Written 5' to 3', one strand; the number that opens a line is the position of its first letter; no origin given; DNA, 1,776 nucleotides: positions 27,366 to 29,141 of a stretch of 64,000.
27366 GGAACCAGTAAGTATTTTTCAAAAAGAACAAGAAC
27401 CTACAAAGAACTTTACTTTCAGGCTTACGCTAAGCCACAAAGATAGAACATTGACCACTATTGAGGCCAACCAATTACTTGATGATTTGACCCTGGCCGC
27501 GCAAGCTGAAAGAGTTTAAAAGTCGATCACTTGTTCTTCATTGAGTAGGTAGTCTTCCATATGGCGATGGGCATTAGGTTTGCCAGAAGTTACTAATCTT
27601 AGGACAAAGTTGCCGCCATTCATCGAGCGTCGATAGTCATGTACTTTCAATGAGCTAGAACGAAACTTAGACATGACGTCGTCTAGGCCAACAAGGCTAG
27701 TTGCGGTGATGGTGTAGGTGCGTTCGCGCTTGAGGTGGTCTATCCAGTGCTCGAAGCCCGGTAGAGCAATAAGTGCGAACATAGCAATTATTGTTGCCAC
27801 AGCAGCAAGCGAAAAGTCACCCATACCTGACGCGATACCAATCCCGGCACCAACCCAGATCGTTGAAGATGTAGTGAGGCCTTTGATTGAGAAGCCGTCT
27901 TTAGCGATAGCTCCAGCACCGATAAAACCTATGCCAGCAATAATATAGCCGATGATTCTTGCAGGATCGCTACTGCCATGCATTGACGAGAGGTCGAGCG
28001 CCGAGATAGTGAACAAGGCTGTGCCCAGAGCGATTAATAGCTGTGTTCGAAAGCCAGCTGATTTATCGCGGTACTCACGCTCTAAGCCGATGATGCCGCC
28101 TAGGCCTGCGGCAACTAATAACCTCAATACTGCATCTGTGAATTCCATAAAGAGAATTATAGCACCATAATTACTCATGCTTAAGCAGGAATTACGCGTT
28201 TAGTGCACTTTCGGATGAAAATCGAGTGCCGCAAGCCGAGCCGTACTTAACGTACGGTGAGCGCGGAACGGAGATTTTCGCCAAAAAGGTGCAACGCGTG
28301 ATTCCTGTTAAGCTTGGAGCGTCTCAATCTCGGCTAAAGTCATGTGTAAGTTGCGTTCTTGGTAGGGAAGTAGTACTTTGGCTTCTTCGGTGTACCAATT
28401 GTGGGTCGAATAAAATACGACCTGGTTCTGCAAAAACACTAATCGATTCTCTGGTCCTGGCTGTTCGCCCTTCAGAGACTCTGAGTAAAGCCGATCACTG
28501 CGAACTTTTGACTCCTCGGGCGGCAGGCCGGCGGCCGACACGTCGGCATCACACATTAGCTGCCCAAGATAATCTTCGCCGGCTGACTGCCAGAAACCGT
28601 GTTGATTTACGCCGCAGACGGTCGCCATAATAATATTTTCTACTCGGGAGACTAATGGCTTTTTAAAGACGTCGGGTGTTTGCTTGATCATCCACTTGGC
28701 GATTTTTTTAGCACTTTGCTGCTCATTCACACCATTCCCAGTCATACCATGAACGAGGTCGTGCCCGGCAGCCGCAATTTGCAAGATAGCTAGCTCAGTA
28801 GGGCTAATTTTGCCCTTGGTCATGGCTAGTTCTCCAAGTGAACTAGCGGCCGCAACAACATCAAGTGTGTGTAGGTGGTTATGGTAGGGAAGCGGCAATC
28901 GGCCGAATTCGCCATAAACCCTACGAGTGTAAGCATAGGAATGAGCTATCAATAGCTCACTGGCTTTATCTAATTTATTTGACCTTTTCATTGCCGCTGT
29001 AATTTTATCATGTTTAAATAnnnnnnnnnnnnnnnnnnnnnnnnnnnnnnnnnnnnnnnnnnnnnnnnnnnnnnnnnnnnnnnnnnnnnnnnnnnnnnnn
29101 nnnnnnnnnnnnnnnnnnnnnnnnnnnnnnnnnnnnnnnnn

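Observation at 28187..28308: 122-nt element with 13-bp terminal stem in two intergenic copies; differences are wobble-preserving (candidate structured ncRNA or MITE)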

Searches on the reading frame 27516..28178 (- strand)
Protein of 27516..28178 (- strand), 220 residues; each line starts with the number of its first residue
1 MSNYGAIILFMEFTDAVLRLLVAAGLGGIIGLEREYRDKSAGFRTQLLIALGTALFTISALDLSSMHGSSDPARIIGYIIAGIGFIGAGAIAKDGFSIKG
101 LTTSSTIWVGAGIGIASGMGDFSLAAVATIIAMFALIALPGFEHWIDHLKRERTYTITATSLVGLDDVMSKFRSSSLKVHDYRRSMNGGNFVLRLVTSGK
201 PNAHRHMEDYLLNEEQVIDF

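Call 14: find_encoding_contigs(protein=window:27516-28178:-, flank=6000, max_places=10)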
Protein window:27516-28178:- (220 aa): 7 contigs read that carry it; 5 places shown.
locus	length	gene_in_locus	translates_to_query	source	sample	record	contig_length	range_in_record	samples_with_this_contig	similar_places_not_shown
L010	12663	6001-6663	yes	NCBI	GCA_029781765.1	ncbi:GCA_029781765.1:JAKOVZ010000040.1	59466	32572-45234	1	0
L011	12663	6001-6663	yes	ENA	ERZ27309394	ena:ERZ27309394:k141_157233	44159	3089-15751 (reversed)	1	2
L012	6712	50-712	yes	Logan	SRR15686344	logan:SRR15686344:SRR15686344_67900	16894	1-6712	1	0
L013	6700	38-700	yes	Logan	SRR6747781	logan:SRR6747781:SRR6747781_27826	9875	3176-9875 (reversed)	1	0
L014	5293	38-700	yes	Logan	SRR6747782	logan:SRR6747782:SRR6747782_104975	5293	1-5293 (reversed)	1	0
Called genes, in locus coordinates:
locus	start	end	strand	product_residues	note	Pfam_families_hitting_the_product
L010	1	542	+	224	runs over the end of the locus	PF03009:GDPD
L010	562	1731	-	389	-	PF00462:Glutaredoxin, PF13409:GST_N_2 (weak), PF13417:GST_N_3 (weak), PF01946:Thi4 (faint), PF00743:FMO-like (faint), PF07992:Pyr_redox_2, PF13738:Pyr_redox_3, PF00070:Pyr_redox, +3 more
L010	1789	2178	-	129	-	PF05635:23S_rRNA_IVP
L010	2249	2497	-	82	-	PF00462:Glutaredoxin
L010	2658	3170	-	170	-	PF00254:FKBP_C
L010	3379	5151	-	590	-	PF00664:ABC_membrane, PF02463:SMC_N (weak), PF00005:ABC_tran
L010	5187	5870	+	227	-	-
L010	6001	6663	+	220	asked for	PF02308:MgtC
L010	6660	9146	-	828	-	PF01588:tRNA_bind, PF03483:B3_4, PF03484:B5, PF17759:tRNA_synthFbeta, PF03147:FDX-ACB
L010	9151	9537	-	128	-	PF01042:Ribonuc_L-PSP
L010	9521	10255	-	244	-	PF00561:Abhydrolase_1, PF12146:Hydrolase_4, PF05728:UPF0227 (weak), PF12697:Abhydrolase_6 (weak), PF00326:Peptidase_S9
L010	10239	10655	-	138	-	PF01243:PNPOx_N, PF12900:Pyridox_ox_2 (weak)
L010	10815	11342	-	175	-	PF01936:NYN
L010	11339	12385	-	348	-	PF02912:Phe_tRNA-synt_N (faint), PF01409:tRNA-synt_2d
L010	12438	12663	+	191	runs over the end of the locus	-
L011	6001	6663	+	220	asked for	PF02308:MgtC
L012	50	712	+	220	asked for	PF02308:MgtC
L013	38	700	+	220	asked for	PF02308:MgtC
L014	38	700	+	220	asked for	PF02308:MgtC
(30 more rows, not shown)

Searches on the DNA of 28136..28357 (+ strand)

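Call 40: search_dna_similar(query=window:28186-28307:+, collection=plasmids, mode=distant, max_evalue=1)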
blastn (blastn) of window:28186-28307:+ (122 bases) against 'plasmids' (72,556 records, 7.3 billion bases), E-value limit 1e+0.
No match.

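Call 41: search_rna_families(source=window, start=28136, end=28357, threshold=evalue, max_evalue=10)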
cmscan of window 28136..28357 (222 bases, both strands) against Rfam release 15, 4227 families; matches with E-value up to 10: 0.
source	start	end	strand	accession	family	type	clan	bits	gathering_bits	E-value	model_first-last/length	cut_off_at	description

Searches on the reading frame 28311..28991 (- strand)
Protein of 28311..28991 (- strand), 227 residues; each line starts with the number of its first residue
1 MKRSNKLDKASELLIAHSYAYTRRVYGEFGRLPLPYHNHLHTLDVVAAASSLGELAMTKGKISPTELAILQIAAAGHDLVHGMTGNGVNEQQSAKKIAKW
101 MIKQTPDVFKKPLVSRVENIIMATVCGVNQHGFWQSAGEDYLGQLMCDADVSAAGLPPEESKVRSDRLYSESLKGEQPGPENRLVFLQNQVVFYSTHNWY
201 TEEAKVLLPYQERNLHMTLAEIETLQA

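Call 23: find_homologous_proteins(query=window:28311-28991:-, max_evalue=1e-10)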
Query window:28311-28991:- (227 aa): 5 proteins with E <= 1e-10 among 528 candidates.
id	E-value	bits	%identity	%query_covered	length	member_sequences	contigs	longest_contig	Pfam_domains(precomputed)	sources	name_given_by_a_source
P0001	3.4e-143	493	98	100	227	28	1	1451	PF00233.26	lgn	-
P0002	6.0e-131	453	88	100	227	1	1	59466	-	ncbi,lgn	-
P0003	2.7e-68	248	55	100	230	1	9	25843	-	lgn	-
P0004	3.5e-21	94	30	88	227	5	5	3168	-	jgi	jgi:predicted metal-dependent HD superfamily phosphohydrolase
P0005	2.7e-15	75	30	88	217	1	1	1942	-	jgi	jgi:predicted metal-dependent HD superfamily phosphohydrolase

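Call 24: find_encoding_contigs(protein=P0003, flank=5000, max_places=6)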
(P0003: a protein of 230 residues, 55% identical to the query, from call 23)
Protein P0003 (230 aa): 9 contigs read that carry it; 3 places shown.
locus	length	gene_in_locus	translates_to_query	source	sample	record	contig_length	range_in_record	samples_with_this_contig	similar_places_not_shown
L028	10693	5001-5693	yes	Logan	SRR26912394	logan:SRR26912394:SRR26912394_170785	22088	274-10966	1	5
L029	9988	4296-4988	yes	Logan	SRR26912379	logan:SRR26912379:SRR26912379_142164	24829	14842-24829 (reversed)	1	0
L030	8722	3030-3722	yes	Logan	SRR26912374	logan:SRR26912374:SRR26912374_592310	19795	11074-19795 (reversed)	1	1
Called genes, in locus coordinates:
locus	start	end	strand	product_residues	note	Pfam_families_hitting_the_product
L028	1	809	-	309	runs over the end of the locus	PF00070:Pyr_redox (faint), PF00890:FAD_binding_2 (faint), PF07992:Pyr_redox_2, PF13738:Pyr_redox_3, PF01266:DAO (weak)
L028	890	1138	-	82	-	PF00462:Glutaredoxin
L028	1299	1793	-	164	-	PF00254:FKBP_C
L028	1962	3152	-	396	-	PF00155:Aminotran_1_2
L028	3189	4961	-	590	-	PF00664:ABC_membrane, PF02463:SMC_N, PF00005:ABC_tran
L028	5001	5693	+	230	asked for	-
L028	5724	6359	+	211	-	PF02308:MgtC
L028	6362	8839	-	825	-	PF01588:tRNA_bind, PF03483:B3_4, PF03484:B5, PF17759:tRNA_synthFbeta, PF03147:FDX-ACB (weak)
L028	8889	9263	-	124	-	PF01042:Ribonuc_L-PSP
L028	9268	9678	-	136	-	PF01243:PNPOx_N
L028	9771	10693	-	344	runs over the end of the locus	PF02912:Phe_tRNA-synt_N (weak), PF01409:tRNA-synt_2d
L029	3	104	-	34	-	?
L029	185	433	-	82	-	PF00462:Glutaredoxin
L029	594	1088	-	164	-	PF00254:FKBP_C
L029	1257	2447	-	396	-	PF00155:Aminotran_1_2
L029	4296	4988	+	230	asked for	-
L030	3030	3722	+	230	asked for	-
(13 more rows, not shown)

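Call 28: find_encoding_contigs(protein=P0001, flank=5000, max_places=10)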
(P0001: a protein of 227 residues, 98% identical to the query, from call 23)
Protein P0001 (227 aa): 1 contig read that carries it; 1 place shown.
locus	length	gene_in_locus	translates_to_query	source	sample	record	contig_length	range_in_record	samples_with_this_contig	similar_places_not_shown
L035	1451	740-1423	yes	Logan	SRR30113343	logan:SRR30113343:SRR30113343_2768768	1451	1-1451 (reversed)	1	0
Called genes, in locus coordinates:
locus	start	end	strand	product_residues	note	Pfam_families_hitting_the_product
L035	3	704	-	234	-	?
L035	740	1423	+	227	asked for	PF00233:PDEase_I (weak)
